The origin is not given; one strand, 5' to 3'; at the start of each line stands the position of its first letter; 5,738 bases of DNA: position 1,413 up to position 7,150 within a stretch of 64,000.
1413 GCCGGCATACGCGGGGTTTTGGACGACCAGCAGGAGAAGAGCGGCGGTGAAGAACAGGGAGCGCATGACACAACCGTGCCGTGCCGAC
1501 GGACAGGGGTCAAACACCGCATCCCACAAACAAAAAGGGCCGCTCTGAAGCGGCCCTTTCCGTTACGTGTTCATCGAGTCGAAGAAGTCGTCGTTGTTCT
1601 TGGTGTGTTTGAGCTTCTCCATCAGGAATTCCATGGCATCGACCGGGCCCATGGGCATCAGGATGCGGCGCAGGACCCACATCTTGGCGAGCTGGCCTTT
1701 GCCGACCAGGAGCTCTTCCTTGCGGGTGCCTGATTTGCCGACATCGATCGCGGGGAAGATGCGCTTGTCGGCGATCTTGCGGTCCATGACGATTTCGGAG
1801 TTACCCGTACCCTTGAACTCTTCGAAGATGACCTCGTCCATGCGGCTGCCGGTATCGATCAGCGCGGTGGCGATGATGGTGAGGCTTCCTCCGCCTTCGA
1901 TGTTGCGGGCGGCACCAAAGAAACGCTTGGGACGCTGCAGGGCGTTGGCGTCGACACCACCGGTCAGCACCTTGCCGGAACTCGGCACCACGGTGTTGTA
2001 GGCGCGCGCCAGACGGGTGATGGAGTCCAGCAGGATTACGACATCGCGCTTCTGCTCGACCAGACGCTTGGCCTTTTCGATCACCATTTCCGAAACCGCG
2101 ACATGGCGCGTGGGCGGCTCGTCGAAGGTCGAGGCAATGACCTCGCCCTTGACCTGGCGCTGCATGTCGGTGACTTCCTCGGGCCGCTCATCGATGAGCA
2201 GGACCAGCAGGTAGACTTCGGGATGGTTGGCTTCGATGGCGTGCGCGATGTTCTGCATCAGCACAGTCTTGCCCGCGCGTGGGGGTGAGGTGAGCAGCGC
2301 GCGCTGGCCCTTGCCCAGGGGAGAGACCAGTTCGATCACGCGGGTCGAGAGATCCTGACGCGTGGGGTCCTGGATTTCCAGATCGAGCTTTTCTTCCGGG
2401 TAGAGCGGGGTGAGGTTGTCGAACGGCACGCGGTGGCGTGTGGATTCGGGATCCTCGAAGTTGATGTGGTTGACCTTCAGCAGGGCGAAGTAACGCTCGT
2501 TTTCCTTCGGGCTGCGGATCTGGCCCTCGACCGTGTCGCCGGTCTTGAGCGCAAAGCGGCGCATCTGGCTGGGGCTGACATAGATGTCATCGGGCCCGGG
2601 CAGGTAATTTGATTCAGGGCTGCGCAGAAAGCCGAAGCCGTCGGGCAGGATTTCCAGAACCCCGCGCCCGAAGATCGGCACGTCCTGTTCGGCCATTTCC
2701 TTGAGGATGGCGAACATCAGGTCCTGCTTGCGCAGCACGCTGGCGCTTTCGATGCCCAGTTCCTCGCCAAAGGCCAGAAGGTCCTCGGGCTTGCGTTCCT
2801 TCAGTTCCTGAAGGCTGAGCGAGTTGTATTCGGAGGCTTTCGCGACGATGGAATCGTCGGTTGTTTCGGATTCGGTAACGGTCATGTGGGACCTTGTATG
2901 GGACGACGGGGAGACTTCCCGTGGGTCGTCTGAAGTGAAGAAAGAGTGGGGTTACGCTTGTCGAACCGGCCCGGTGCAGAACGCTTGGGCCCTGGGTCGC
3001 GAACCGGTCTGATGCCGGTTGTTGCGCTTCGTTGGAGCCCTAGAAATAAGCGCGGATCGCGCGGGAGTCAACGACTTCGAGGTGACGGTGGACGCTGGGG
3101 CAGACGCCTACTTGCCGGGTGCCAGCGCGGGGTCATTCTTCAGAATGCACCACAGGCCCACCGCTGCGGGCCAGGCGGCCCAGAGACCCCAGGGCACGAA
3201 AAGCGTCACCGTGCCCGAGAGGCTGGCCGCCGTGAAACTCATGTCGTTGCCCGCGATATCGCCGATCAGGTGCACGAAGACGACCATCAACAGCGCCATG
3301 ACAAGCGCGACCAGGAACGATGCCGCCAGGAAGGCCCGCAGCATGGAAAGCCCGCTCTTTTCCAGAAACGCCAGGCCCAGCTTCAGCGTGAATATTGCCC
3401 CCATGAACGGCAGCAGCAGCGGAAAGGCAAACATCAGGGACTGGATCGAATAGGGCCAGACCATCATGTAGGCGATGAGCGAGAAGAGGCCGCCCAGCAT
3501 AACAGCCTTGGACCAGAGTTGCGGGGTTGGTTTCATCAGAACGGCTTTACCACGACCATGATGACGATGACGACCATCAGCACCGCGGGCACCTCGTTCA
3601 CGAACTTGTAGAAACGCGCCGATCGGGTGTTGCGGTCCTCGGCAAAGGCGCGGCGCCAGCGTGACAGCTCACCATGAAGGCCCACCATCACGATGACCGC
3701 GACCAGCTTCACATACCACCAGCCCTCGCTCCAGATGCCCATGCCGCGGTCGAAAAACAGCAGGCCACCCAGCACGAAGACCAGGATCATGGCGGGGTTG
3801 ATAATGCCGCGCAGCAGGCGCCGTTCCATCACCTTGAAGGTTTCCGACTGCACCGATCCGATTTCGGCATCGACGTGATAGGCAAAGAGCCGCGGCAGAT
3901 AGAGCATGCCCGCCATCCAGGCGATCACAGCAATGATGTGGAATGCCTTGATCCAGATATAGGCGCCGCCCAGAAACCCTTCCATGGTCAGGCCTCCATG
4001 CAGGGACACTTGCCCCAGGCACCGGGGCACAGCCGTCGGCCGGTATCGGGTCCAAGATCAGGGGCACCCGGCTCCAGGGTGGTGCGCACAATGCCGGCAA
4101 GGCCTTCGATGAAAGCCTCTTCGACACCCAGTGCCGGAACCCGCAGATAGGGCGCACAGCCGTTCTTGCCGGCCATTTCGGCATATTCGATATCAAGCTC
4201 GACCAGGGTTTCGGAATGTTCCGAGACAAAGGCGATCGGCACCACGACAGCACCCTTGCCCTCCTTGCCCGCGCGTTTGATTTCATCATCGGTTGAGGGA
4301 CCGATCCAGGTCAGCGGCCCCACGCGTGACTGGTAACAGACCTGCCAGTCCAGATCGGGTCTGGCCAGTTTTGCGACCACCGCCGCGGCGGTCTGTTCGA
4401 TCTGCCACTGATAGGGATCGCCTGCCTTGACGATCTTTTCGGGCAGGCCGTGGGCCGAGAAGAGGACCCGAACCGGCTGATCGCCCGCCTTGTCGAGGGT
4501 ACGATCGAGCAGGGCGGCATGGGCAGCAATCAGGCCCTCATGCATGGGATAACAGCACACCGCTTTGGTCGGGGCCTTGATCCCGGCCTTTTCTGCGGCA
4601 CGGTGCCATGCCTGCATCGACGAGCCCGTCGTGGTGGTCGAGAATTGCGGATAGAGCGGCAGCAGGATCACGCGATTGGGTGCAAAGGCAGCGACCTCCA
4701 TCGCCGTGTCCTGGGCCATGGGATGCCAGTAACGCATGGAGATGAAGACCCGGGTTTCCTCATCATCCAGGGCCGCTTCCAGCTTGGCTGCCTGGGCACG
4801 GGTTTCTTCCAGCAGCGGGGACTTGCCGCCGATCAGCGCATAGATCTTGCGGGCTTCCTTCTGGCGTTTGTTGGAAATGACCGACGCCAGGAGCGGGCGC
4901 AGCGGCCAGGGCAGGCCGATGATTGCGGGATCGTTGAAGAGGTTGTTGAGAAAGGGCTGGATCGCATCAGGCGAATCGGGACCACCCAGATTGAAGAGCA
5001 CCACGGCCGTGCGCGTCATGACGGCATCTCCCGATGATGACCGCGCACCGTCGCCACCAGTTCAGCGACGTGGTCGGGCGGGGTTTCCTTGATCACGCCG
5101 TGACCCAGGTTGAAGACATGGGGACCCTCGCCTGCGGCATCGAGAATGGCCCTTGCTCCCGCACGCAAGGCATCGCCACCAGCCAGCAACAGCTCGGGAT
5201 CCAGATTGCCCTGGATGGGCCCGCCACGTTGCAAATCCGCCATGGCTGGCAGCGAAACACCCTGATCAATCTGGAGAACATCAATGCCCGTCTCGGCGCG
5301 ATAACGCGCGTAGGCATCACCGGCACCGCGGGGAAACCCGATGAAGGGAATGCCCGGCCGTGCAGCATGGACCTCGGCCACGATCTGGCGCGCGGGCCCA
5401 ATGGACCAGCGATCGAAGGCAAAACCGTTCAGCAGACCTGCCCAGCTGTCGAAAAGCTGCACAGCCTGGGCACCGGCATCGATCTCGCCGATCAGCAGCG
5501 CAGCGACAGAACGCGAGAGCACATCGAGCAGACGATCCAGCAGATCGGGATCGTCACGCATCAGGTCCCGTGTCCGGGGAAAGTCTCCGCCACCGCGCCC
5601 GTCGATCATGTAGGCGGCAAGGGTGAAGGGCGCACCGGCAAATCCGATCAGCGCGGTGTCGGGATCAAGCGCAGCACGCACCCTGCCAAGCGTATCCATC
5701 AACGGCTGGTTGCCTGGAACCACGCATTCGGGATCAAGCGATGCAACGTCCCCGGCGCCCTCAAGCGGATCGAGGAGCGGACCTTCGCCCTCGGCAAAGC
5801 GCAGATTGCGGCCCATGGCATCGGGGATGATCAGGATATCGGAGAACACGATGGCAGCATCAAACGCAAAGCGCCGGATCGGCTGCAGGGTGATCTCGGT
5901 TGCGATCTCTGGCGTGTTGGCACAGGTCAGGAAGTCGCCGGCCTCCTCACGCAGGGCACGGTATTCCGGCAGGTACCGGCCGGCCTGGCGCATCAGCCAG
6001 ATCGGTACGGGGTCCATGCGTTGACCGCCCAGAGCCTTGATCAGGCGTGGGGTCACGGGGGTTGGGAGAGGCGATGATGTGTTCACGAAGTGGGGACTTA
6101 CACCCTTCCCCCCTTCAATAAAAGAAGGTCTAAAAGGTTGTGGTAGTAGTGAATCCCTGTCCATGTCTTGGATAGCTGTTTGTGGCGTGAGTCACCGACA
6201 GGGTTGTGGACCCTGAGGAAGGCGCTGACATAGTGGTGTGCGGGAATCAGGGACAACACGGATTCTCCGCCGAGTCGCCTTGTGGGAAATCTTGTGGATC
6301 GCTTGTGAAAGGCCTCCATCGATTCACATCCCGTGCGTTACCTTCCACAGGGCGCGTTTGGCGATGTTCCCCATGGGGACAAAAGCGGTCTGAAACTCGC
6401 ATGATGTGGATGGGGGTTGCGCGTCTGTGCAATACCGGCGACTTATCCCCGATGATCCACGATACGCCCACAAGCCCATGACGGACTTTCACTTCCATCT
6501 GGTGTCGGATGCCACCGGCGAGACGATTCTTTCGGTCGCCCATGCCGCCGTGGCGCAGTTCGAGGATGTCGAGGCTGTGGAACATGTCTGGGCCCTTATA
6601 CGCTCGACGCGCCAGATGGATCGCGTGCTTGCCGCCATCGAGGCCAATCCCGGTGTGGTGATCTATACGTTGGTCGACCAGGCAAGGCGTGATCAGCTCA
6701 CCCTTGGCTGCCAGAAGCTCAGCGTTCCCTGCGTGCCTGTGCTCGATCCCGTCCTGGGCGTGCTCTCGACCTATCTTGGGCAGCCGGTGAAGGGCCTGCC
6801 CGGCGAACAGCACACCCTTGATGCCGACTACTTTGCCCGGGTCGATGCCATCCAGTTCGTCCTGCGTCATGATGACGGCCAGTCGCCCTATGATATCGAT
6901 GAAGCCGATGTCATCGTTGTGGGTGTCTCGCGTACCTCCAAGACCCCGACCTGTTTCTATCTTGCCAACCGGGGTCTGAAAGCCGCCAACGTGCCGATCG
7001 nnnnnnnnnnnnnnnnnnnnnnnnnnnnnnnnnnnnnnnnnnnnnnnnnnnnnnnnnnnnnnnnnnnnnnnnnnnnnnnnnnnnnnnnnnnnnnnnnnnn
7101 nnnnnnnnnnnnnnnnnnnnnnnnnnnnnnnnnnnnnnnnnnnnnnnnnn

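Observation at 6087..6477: Probable oriC in the hemE/DUF299 intergenic region with DnaA-box-like repeats and a dense GANTC cluster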

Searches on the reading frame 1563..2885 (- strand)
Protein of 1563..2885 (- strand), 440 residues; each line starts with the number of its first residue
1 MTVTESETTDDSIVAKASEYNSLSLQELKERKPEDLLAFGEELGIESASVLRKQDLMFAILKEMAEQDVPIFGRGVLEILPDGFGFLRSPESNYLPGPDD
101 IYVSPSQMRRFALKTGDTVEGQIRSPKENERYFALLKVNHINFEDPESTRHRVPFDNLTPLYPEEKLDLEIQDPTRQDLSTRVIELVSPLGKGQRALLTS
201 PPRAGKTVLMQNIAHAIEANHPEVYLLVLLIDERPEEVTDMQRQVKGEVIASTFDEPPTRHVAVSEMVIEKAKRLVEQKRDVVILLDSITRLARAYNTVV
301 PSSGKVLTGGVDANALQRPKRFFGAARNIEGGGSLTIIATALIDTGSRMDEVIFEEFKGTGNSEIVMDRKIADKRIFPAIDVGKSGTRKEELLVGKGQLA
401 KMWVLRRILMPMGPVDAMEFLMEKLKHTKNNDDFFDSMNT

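Call 6: search_protein_families(library=ncbifam, proteins=[window:1563-2885:-])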
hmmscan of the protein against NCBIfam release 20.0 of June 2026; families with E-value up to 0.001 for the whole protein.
window:1563-2885:- (440 aa): 25 families
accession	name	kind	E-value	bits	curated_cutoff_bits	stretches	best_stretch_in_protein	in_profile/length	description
TIGR00767.1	rho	equivalog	3.1e-212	704.9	509.45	1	25-439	3-414/415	transcription termination factor Rho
NF006886.1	PRK09376.1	equivalog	2.2e-209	695.3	315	1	24-438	2-413/413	transcription termination factor Rho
NF041509.1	paralog_Rho2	exception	7e-139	463.1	628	1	92-436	17-358/360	transcription termination factor Rho, short form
TIGR03496.1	FliI_clade1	equivalog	3.1e-24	85.6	619.1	1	178-409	122-357/414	flagellar protein export ATPase FliI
TIGR01026.1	fliI_yscN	subfamily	1.7e-23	83.1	379.5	1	181-410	151-382/440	FliI/YscN family ATPase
TIGR02546.1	III_secr_ATP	equivalog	1.2e-22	80.3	604.75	1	179-410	132-365/423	type III secretion system ATPase SctN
TIGR03498.1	FliI_clade3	equivalog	2.2e-22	79.3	587.45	1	178-406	125-357/418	flagellar protein export ATPase FliI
TIGR03497.1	FliI_clade2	equivalog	1.1e-18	67.5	629.8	1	178-409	122-355/413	flagellar protein export ATPase FliI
NF005535.1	PRK07196.1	equivalog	7.2e-18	64.8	715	1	177-399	141-366/434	flagellar protein export ATPase FliI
NF006012.0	PRK08149.1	equivalog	1.6e-17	63.6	594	1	176-415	135-378/431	type III secretion system ATPase SctN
NF005295.0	PRK06820.1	equivalog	1.1e-16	60.9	690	1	180-411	150-383/440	EscN/YscN/HrcN family type III secretion system ATPase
NF005391.0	PRK06936.1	equivalog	1.2e-16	60.6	657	1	178-415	147-386/439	type III secretion system ATPase SctN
NF005765.0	PRK07594.1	equivalog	3.3e-15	55.7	715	1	181-410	143-374/433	EscN/YscN/HrcN family type III secretion system ATPase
NF040574.1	T3SS_ATP_VscN2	exception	1.5e-14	53.7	750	1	170-391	121-342/420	type III secretion system ATPase VscN2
NF006290.1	PRK08472.1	equivalog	1.9e-13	50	644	1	186-409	150-375/433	flagellar protein export ATPase FliI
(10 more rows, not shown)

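Call 43: find_encoding_contigs(protein=window:1563-2885:-, flank=10000, max_places=4)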
Protein window:1563-2885:- (440 aa): 5 contigs read that carry it; 4 places shown.
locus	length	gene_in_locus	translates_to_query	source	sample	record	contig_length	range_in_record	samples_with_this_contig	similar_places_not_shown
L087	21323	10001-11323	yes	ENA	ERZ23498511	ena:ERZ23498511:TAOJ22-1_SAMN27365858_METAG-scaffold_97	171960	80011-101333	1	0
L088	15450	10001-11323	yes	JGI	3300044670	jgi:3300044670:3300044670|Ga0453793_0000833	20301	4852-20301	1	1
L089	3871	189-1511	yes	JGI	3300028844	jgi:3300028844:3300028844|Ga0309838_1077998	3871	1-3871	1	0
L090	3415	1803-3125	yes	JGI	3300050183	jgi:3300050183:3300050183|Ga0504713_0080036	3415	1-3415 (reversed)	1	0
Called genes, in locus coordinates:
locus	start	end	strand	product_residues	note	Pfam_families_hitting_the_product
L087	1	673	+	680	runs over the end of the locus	PF03190:Thioredox_DsbH, PF13899:Thioredoxin_7 (weak)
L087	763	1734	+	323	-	PF08240:ADH_N, PF00107:ADH_zinc_N, PF13602:ADH_zinc_N_2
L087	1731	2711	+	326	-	PF08240:ADH_N, PF00107:ADH_zinc_N, PF13602:ADH_zinc_N_2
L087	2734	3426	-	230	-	PF00929:RNase_T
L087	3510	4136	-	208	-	PF01121:CoaE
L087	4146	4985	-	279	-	PF08501:Shikimate_dh_N, PF01488:Shikimate_DH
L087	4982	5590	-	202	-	PF02545:Maf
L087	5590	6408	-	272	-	PF03618:Kinase-PPPase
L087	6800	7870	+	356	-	PF01208:URO-D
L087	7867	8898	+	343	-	PF00762:Ferrochelatase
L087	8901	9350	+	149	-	PF03653:UPF0093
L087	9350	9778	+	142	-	-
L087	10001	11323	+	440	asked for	PF07498:Rho_N, PF07497:Rho_RNA_bind, PF08206:OB_RNB (faint), PF00006:ATP-synt_ab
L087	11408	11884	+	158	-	-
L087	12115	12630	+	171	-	-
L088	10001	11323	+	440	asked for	PF07498:Rho_N, PF07497:Rho_RNA_bind, PF08206:OB_RNB (faint), PF00006:ATP-synt_ab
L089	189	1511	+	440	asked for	PF07498:Rho_N, PF07497:Rho_RNA_bind, PF08206:OB_RNB (faint), PF00006:ATP-synt_ab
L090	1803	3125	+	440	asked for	PF07498:Rho_N, PF07497:Rho_RNA_bind, PF08206:OB_RNB (faint), PF00006:ATP-synt_ab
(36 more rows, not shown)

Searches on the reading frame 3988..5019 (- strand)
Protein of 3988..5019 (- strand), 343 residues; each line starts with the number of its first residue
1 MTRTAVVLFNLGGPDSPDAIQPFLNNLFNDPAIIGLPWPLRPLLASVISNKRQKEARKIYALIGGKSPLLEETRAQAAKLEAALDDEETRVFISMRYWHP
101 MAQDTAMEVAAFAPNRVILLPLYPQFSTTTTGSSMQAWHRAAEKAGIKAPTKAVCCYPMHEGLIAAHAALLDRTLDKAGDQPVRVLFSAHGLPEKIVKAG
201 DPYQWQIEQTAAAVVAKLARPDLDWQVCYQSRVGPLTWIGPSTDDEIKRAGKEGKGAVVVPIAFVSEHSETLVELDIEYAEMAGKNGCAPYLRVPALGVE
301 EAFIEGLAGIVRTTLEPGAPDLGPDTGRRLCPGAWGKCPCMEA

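Call 6: search_protein_families(library=ncbifam, proteins=[window:3988-5019:-])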
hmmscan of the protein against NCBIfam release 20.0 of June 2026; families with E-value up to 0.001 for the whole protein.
window:3988-5019:- (343 aa): 3 families
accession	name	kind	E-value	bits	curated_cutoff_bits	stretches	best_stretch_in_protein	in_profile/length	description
TIGR00109.1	hemH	equivalog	4.8e-86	289.1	124.6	1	2-315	4-321/322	ferrochelatase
NF000689.1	PRK00035.2-1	equivalog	3.7e-37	127.9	408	1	5-312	4-308/311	ferrochelatase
NF009095.0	PRK12435.1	subfamily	1.5e-26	93.2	455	1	54-315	40-307/311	ferrochelatase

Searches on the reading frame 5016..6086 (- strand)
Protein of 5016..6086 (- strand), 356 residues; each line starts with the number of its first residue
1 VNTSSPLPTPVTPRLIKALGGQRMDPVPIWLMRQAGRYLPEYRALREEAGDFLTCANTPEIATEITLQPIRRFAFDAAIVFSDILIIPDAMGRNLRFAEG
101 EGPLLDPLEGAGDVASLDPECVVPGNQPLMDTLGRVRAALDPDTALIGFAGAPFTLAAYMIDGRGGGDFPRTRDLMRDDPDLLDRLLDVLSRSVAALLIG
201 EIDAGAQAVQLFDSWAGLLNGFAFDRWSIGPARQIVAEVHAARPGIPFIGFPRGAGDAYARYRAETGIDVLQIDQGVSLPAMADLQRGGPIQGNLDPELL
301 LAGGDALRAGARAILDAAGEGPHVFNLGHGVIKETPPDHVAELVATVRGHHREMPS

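Call 6: search_protein_families(library=ncbifam, proteins=[window:5016-6086:-])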
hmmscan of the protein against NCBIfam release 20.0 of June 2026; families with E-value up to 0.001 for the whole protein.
window:5016-6086:- (356 aa): 4 families
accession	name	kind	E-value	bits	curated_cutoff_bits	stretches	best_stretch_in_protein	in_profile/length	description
TIGR01464.1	hemE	equivalog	3.7e-108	361.5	302.95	1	15-348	2-337/338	uroporphyrinogen decarboxylase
TIGR01463.1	mtaA_cmuA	subfamily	9.2e-08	31.7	235.4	1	12-348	6-336/340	MtaA/CmuA family methyltransferase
NF004889.0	PRK06252.1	subfamily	2.5e-07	30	244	1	13-349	8-335/340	methylcobalamin:coenzyme M methyltransferase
NF041608.1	methylcob_mtaseMtbA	equivalog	2.9e-05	23.3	600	1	152-349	147-336/339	methylcobamide:CoM methyltransferase MtbA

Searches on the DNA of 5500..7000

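Call 7: search_rna_families(source=window, start=5500, end=7000, threshold=evalue, max_evalue=1)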
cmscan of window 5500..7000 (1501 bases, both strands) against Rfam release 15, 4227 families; matches with E-value up to 1: 1.
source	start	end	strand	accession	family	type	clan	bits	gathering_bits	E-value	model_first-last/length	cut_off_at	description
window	5898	5930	+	RF02040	HOTTIP_1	Gene; lncRNA;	-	21.4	50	0.073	26-57/57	no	HOXA transcript at the distal tip, conserved region 1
